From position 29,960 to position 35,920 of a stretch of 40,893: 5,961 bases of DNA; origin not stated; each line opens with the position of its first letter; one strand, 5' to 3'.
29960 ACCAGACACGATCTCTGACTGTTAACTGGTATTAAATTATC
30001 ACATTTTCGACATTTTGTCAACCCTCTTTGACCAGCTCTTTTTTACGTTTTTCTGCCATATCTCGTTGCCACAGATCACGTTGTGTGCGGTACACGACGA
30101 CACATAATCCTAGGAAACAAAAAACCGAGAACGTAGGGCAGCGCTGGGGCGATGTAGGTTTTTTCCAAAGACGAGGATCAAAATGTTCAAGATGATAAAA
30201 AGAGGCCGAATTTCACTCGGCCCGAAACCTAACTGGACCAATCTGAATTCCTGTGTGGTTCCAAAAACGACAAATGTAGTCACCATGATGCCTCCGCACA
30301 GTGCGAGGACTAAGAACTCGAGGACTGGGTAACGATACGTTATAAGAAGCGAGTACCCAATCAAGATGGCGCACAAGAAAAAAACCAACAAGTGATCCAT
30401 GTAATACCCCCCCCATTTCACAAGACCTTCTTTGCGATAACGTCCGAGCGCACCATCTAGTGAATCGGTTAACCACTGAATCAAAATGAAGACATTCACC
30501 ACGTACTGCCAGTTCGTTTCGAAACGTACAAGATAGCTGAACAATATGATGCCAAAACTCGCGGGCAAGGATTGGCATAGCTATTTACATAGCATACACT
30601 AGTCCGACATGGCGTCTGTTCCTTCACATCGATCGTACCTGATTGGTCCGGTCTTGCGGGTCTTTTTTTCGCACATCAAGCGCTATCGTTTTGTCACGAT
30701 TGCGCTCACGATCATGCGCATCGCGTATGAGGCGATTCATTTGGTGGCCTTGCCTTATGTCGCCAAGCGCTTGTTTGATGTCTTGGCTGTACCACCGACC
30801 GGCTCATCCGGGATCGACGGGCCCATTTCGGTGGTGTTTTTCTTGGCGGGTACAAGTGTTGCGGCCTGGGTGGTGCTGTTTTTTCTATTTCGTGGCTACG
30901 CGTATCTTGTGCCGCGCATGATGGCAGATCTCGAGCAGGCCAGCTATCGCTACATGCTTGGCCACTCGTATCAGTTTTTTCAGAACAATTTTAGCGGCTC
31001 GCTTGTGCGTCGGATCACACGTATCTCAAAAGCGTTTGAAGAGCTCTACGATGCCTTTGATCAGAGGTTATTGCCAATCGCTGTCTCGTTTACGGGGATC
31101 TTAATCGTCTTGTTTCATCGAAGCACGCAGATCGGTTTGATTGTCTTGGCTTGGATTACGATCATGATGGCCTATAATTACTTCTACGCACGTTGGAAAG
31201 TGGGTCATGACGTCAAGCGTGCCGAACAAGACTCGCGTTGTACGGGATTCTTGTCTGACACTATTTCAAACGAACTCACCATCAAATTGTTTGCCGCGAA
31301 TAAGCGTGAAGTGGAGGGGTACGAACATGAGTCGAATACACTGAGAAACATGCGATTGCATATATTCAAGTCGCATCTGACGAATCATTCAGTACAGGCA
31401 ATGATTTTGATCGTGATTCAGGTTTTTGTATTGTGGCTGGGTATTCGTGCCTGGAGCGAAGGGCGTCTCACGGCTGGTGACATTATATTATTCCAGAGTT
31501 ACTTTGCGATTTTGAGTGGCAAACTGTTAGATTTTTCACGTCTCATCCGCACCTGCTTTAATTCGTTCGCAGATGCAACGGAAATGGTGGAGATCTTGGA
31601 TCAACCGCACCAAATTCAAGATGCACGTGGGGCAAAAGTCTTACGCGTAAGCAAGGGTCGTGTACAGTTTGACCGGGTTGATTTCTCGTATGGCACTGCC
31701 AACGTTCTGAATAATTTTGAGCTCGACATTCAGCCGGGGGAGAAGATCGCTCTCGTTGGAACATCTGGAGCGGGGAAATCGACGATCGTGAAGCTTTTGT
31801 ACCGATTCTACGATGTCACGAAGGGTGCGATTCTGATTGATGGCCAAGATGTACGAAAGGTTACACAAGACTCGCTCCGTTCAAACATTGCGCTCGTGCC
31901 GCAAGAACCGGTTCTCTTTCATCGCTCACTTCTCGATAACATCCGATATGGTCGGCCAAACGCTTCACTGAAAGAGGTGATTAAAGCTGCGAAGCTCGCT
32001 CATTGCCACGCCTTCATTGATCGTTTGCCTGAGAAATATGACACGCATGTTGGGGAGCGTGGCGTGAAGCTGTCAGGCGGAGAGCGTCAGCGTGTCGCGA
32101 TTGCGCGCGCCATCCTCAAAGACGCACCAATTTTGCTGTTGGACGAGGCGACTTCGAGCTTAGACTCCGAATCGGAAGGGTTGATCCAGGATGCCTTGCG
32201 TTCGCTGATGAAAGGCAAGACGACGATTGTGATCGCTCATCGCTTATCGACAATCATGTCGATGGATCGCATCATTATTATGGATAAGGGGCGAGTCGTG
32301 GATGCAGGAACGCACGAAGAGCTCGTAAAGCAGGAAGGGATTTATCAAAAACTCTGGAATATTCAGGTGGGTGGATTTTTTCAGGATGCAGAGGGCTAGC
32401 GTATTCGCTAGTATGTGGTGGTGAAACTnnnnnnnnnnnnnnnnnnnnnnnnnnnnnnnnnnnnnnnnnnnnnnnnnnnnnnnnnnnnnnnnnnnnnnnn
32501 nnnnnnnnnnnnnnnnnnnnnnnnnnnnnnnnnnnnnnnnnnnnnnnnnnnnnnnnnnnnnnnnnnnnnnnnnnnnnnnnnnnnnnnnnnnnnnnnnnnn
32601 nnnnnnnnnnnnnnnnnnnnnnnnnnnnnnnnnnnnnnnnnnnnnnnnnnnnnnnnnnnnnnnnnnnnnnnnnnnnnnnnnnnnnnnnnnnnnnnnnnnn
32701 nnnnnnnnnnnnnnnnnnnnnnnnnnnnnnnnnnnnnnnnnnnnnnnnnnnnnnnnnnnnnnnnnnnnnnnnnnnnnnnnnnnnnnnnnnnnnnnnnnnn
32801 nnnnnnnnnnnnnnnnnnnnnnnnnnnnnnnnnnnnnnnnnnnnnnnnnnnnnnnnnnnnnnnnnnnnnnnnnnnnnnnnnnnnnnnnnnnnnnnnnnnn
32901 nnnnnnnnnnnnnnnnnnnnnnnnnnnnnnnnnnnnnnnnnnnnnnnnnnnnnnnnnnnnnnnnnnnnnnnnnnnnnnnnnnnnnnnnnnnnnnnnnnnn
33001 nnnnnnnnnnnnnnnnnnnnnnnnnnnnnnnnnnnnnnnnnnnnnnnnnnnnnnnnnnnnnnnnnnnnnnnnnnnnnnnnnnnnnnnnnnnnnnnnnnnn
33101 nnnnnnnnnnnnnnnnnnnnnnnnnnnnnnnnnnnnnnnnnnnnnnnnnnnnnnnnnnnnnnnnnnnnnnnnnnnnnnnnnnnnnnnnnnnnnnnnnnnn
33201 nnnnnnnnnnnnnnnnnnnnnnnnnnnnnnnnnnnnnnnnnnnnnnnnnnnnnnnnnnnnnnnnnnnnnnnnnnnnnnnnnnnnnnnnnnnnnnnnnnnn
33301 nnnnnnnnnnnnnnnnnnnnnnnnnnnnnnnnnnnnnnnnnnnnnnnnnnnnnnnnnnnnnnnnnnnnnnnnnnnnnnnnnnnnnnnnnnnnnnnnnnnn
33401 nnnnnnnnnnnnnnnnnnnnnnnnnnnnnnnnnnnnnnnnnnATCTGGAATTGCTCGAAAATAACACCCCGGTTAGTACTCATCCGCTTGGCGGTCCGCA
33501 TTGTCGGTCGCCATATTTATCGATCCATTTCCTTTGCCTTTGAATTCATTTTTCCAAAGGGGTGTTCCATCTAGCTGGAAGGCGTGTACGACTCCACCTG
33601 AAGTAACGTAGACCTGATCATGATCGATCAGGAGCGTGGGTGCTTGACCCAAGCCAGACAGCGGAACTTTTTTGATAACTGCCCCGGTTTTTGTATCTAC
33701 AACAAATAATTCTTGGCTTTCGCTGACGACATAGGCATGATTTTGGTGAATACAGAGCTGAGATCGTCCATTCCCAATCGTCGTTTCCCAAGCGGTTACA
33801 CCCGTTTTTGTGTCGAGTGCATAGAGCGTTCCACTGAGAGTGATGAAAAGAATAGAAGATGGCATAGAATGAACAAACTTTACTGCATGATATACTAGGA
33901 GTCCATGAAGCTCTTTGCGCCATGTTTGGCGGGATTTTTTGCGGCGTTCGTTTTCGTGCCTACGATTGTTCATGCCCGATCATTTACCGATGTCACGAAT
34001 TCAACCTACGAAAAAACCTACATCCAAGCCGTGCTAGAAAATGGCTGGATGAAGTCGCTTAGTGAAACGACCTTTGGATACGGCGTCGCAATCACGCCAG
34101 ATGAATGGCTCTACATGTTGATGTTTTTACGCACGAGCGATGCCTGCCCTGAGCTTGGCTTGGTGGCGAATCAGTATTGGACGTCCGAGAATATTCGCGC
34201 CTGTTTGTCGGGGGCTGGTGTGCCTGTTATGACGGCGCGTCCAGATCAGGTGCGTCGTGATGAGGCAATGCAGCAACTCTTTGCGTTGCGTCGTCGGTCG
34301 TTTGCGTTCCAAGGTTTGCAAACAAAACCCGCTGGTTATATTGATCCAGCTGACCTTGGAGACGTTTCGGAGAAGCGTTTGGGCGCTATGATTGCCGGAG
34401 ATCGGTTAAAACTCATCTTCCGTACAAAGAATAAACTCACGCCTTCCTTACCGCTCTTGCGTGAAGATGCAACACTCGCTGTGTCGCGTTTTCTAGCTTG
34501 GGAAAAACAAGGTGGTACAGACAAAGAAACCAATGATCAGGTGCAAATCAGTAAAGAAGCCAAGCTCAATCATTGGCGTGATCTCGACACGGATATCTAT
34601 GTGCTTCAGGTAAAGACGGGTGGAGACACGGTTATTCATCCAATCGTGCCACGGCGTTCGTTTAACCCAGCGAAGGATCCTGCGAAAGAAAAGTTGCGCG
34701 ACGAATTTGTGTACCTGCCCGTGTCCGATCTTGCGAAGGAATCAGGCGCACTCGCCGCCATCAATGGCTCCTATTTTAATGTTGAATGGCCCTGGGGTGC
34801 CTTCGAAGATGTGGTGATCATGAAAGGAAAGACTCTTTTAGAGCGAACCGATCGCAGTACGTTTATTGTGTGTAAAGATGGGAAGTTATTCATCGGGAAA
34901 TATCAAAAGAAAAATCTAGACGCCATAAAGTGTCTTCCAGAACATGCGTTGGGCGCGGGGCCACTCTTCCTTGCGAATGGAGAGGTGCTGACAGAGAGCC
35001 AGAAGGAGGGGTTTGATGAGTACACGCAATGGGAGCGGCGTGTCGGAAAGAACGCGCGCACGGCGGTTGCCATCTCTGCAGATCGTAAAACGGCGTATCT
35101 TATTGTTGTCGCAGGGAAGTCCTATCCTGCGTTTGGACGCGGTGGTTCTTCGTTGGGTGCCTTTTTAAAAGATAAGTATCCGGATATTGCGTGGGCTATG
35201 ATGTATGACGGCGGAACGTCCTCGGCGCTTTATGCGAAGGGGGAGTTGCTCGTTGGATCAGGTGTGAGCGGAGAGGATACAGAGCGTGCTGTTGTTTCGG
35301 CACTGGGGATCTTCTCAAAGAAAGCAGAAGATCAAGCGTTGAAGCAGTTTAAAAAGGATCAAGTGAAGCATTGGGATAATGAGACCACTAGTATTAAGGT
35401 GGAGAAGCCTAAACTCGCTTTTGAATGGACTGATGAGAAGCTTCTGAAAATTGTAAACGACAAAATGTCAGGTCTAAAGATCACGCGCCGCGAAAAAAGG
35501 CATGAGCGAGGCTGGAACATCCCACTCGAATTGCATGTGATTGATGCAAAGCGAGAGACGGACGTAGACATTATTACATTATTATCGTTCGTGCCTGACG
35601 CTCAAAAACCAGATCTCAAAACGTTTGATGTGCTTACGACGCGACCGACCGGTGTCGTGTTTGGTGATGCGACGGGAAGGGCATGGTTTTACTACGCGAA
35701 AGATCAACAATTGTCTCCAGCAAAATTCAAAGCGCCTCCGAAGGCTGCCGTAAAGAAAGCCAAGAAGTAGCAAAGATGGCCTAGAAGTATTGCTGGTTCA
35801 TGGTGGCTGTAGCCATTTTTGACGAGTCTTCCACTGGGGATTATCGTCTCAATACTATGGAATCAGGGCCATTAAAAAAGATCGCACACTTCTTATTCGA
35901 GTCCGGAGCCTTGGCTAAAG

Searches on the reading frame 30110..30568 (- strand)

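Call 10: search_protein_families(library=pfam, proteins=[window:30110-30568:-])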
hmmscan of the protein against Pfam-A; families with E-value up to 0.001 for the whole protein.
window:30110-30568:- (152 aa): 1 family
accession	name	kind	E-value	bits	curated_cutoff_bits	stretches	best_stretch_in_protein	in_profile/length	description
PF01066.26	CDP-OH_P_transf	-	0.00015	22.6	22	1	7-131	15-134/152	CDP-alcohol phosphatidyltransferase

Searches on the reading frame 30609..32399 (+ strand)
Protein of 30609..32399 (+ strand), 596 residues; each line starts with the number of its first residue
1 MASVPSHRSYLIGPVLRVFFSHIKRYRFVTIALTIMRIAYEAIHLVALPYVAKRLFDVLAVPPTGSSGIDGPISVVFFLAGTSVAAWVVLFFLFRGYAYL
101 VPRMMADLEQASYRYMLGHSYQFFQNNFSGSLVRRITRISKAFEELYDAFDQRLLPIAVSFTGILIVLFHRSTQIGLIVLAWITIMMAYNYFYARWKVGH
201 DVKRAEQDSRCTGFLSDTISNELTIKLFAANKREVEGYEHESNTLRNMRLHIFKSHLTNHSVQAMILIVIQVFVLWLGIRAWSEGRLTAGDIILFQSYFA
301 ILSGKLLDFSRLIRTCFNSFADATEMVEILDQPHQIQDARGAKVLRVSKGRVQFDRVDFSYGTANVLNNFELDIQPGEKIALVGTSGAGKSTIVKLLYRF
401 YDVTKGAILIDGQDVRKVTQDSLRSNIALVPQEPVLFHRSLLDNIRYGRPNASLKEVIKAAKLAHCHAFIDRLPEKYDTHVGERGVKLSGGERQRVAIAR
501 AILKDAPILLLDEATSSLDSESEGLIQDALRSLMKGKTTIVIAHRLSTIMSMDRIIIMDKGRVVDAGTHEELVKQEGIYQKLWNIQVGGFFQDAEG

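Call 10: search_protein_families(library=pfam, proteins=[window:30609-32399:+])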
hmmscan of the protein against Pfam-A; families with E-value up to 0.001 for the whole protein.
window:30609-32399:+ (596 aa): 4 families
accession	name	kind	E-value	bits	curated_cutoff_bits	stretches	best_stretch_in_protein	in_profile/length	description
PF00005.33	ABC_tran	-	4.5e-35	121.7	25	1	367-516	1-137/137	ABC transporter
PF00664.28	ABC_membrane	-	2.9e-25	89.9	28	1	45-305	15-273/274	ABC transporter transmembrane region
PF02463.25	SMC_N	-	2.3e-08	34.2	40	1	408-558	111-211/220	RecF/RecN/SMC N terminal domain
PF13175.12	AAA_15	-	0.0003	21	32.1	1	367-422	14-72/374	AAA ATPase domain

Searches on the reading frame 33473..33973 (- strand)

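Call 11: search_protein_families(library=pfam, proteins=[window:33473-33973:-])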
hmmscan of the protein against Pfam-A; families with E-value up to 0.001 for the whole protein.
window:33473-33973:- (166 aa): 2 families
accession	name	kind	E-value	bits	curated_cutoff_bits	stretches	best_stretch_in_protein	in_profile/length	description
PF13360.13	PQQ_2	-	2.7e-11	44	27.6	1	35-156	30-159/233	Outer membrane protein assembly factor BamB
PF13570.13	Beta-prop_ACSF4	-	5.2e-08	33.1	133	1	34-145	57-174/329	Beta-alanine-activating enzyme, beta-propeller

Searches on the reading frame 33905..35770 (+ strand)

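Call 11: search_protein_families(library=pfam, proteins=[window:33905-35770:+])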
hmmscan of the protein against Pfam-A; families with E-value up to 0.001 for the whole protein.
window:33905-35770:+ (621 aa): 1 family
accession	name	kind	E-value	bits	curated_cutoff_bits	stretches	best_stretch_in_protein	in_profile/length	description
PF09992.14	NAGPA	-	4.5e-19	69.7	25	1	281-470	2-169/169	Phosphodiester glycosidase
